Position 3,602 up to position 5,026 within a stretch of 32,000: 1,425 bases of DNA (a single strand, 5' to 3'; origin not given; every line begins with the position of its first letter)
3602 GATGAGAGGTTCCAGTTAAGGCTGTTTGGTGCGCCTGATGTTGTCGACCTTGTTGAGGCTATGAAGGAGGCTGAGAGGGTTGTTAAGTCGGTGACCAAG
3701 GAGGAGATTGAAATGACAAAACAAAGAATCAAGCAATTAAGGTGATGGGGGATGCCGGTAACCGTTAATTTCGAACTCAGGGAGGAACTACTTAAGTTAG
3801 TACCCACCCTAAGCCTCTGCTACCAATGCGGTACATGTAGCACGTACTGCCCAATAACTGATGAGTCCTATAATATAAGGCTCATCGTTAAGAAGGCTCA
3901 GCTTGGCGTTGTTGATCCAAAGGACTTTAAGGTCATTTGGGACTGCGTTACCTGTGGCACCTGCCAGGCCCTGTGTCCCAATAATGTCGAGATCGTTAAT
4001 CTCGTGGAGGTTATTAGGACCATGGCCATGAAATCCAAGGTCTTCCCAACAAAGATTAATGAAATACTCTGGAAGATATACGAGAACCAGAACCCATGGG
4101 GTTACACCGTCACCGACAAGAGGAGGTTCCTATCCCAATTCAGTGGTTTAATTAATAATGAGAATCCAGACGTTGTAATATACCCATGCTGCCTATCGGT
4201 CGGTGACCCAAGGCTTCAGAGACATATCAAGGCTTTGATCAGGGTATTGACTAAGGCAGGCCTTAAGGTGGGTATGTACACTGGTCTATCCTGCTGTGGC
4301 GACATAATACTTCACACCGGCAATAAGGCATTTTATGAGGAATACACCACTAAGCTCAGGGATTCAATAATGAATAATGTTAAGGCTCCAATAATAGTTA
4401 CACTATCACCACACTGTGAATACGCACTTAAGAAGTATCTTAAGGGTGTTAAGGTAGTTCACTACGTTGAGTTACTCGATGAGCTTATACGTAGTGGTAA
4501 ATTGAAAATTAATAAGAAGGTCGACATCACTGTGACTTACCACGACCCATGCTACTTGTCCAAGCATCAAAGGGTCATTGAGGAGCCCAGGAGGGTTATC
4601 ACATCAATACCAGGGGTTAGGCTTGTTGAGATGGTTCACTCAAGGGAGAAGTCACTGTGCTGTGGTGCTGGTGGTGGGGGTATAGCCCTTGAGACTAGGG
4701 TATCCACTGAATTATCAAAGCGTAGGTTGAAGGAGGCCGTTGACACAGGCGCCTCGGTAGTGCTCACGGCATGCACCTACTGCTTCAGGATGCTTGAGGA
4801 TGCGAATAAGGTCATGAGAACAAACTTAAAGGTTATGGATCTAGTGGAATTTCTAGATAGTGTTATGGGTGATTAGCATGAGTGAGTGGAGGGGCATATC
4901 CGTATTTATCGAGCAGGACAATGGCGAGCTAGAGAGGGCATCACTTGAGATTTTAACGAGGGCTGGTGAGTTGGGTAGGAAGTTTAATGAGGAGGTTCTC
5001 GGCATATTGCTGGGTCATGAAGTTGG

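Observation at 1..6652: POR-gamma/IorB-like + HdrA-HdrA-MvhD + HdrD-like + EtfA + EtfB: a compact operon resembling an uncharacterised flavin-based electron-bifurcation (or confurcation) module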

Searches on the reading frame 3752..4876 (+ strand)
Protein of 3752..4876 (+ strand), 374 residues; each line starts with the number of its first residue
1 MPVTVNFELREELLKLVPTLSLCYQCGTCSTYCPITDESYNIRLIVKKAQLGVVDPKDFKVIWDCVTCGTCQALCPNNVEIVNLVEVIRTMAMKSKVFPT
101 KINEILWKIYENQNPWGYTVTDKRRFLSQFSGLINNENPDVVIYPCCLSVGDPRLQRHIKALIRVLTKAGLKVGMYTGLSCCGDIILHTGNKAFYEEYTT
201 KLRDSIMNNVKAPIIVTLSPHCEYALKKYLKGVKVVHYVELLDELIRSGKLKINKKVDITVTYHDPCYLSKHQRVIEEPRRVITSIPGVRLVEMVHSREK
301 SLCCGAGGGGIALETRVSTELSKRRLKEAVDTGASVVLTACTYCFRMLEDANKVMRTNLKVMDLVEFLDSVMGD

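Call 3: search_protein_families(library=pfam, proteins=[window:3752-4876:+], max_evalue=0.01)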
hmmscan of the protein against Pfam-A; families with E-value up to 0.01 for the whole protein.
window:3752-4876:+ (374 aa): 8 families
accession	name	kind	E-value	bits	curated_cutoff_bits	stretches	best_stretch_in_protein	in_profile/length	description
PF02754.22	CCG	-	1.1e-26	93.1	20.6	2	261-348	1-84/85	Cysteine-rich domain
PF13183.11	Fer4_8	-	9e-09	36.2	27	1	20-79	2-68/68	4Fe-4S dicluster domain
PF13237.11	Fer4_10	-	4.8e-08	33.2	25.5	1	20-76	6-53/53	4Fe-4S dicluster domain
PF13534.11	Fer4_17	-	2.1e-07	31.8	22.2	1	23-79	2-60/61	4Fe-4S dicluster domain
PF13187.11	Fer4_9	-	2e-06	28.2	27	1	23-78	2-50/52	4Fe-4S dicluster domain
PF12838.12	Fer4_7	-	0.00015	22.6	27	1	23-79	2-52/52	4Fe-4S dicluster domain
PF25160.1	LdpA_Fe-S-bd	-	0.00027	21.1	27.6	0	21-36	26-41/49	LdpA Fe-S cluster-binding domain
PF00037.32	Fer4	-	0.0071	16.6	21.1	0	65-79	8-22/24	4Fe-4S binding domain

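Call 4: search_protein_families(library=ncbifam, proteins=[window:3752-4876:+], max_evalue=0.01)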
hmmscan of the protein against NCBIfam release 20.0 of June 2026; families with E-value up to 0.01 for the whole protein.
window:3752-4876:+ (374 aa): 33 families (the best 25 are shown)
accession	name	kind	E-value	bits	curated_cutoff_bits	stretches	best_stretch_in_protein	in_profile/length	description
NF004898.0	PRK06259.1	equivalog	5.9e-52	176.9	385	1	14-371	127-487/488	fumarate reductase (CoM/CoB) subunit TfrB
NF045670.1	quin_L_LdhH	equivalog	1.6e-29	102.7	800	1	135-368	463-705/706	L-lactate dehydrogenase (quinone) large subunit LdhH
NF045663.1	diclust_near_Sec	equivalog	7.5e-29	100.3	530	1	25-354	310-624/759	pyridine nucleotide-disulfide oxidoreductase/dicluster-binding protein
NF045724.1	ferredox_TmcB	equivalog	1.2e-23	83.4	735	1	231-370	285-426/430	electron transfer complex ferredoxin TmcB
NF045711.1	sulf_resp_HmcF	equivalog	3.4e-19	69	750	1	232-361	306-438/457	sulfate respiration complex iron-sulfur protein HmcF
TIGR03290.1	CoB_CoM_SS_C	equivalog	7e-18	65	160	1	21-105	2-88/144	CoB--CoM heterodisulfide reductase subunit C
NF008369.0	PRK11168.1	equivalog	5.2e-17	61.8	278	2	157-350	183-382/401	anaerobic glycerol-3-phosphate dehydrogenase subunit C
NF008434.0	PRK11274.1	equivalog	5.1e-16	58.6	333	1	160-369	187-404/409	glycolate oxidase subunit GlcF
NF045796.1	DsrK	equivalog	5.8e-15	54.9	400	1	231-345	295-413/453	sulfate reduction electron transfer complex DsrMKJOP subunit DsrK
NF038018.1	qmoC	equivalog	4.8e-12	46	300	1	19-106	16-105/360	quinone-interacting membrane-bound oxidoreductase complex subunit QmoC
NF041779.1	hetero_SS_HdrC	equivalog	7.7e-12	45.1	350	1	20-104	30-115/198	ferredoxin:CoB-CoM heterodisulfide reductase subunit HdrC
TIGR03288.1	CoB_CoM_SS_B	equivalog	1.3e-10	41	345.15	1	228-345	111-234/290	CoB--CoM heterodisulfide reductase subunit B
NF041890.1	hdrC_Methbact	equivalog_domain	2.1e-10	40.5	270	1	22-104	30-113/192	ferredoxin:CoB-CoM heterodisulfide reductase subunit HdrC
TIGR03379.1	glycerol3P_GlpC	equivalog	6.7e-10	38.3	279.9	1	146-353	170-382/397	anaerobic glycerol-3-phosphate dehydrogenase subunit GlpC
TIGR00314.1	cdhA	equivalog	2e-08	32.5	781.3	1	12-98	390-472/784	CO dehydrogenase/acetyl-CoA synthase complex subunit alpha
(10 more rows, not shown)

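Call 6: find_encoding_contigs(protein=window:3752-4876:+, flank=10000, max_places=6)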
Protein window:3752-4876:+ (374 aa): 2 contigs read that carry it; 2 places shown.
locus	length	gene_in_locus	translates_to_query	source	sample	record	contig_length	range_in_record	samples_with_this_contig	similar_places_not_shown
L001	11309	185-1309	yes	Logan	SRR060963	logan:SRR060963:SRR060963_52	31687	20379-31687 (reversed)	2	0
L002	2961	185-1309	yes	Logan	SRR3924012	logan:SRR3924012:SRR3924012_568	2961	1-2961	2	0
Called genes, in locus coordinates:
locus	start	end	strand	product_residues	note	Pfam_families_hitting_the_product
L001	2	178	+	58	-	?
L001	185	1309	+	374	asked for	PF13183:Fer4_8, PF13187:Fer4_9 (weak), PF13237:Fer4_10, PF13534:Fer4_17 (weak), PF02754:CCG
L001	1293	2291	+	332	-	PF01012:ETF, PF00766:ETF_alpha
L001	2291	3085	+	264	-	PF01012:ETF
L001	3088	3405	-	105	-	PF01176:eIF-1a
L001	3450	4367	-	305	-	PF04981:NMD3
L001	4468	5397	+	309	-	PF00089:Trypsin, PF13365:Trypsin_2, PF00595:PDZ (weak), PF13180:PDZ_2, PF17820:PDZ_6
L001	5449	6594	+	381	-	PF08665:PglZ (faint), PF01663:Phosphodiest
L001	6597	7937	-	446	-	PF02881:SRP54_N, PF13401:AAA_22 (weak), PF00448:SRP54, PF02978:SRP_SPB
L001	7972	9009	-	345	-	PF06745:ATPase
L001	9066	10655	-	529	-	PF00437:T2SSE (weak), PF20720:nSTAND3 (weak), PF13238:AAA_18 (faint)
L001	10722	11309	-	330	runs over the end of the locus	PF10509:GalKase_gal_bdg (weak), PF00288:GHMP_kinases_N, PF08544:GHMP_kinases_C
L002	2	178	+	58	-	?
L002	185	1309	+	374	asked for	PF13183:Fer4_8, PF13187:Fer4_9 (weak), PF13237:Fer4_10, PF13534:Fer4_17 (weak), PF02754:CCG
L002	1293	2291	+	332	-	PF01012:ETF, PF00766:ETF_alpha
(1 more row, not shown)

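Call 21: search_solved_structures(query=window:3752-4876:+, max_evalue=0.001, show_alignments=2)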
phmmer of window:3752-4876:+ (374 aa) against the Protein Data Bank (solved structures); distinct sequences matched with E-value up to 0.001: 13.
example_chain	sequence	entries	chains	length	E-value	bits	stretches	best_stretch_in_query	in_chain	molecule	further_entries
9ojn_A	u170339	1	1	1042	3.7e-43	151.2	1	45-353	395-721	Iron-sulfur-binding reductase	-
5odc_C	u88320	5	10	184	1.8e-16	63.4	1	16-94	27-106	Heterodisulfide reductase, subunit C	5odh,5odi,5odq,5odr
9sfi_E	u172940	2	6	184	3e-15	59.4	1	16-94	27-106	H(2)/formate:CoB-CoM heterodisulfide,ferredoxin reductase subunit C2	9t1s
7bkb_C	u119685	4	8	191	2e-14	56.7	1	6-112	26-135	CoB--CoM heterodisulfide reductase subunit C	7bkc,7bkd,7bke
8rvv_C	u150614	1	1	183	2.3e-14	56.5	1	19-96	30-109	H(2):CoB-CoM heterodisulfide,ferredoxin reductase subunit C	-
8rvu_c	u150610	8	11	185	2.3e-14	56.5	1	19-96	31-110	H(2):CoB-CoM heterodisulfide,ferredoxin reductase subunit C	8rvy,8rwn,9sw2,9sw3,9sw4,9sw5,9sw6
8rvv_B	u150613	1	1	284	9.1e-14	54.5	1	227-349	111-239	H(2):CoB-CoM heterodisulfide,ferredoxin reductase subunit B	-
8rvu_b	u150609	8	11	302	1.2e-13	54.2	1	227-348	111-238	H(2):CoB-CoM heterodisulfide,ferredoxin reductase subunit B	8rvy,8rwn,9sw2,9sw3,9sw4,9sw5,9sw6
5odc_B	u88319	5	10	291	1.5e-13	53.8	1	227-349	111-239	Heterodisulfide reductase, subunit B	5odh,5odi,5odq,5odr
9sfi_C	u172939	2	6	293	1.4e-10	44.1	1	227-349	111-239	H(2)/formate:CoB-CoM heterodisulfide,ferredoxin reductase subunit B2 | Heterodisulfide reductase subunit B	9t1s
7bkb_B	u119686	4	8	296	1.9e-05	27.2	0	277-347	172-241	CoB--CoM heterodisulfide reductase subunit B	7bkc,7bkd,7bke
9eri_C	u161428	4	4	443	0.00012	24.5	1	15-89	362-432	Na(+)-translocating ferredoxin:NAD(+) oxidoreductase complex subunit C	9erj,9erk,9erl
9sw6_H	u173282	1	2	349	0.00029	23.2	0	10-78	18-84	Tungsten formylmethanofuran dehydrogenase, subunit F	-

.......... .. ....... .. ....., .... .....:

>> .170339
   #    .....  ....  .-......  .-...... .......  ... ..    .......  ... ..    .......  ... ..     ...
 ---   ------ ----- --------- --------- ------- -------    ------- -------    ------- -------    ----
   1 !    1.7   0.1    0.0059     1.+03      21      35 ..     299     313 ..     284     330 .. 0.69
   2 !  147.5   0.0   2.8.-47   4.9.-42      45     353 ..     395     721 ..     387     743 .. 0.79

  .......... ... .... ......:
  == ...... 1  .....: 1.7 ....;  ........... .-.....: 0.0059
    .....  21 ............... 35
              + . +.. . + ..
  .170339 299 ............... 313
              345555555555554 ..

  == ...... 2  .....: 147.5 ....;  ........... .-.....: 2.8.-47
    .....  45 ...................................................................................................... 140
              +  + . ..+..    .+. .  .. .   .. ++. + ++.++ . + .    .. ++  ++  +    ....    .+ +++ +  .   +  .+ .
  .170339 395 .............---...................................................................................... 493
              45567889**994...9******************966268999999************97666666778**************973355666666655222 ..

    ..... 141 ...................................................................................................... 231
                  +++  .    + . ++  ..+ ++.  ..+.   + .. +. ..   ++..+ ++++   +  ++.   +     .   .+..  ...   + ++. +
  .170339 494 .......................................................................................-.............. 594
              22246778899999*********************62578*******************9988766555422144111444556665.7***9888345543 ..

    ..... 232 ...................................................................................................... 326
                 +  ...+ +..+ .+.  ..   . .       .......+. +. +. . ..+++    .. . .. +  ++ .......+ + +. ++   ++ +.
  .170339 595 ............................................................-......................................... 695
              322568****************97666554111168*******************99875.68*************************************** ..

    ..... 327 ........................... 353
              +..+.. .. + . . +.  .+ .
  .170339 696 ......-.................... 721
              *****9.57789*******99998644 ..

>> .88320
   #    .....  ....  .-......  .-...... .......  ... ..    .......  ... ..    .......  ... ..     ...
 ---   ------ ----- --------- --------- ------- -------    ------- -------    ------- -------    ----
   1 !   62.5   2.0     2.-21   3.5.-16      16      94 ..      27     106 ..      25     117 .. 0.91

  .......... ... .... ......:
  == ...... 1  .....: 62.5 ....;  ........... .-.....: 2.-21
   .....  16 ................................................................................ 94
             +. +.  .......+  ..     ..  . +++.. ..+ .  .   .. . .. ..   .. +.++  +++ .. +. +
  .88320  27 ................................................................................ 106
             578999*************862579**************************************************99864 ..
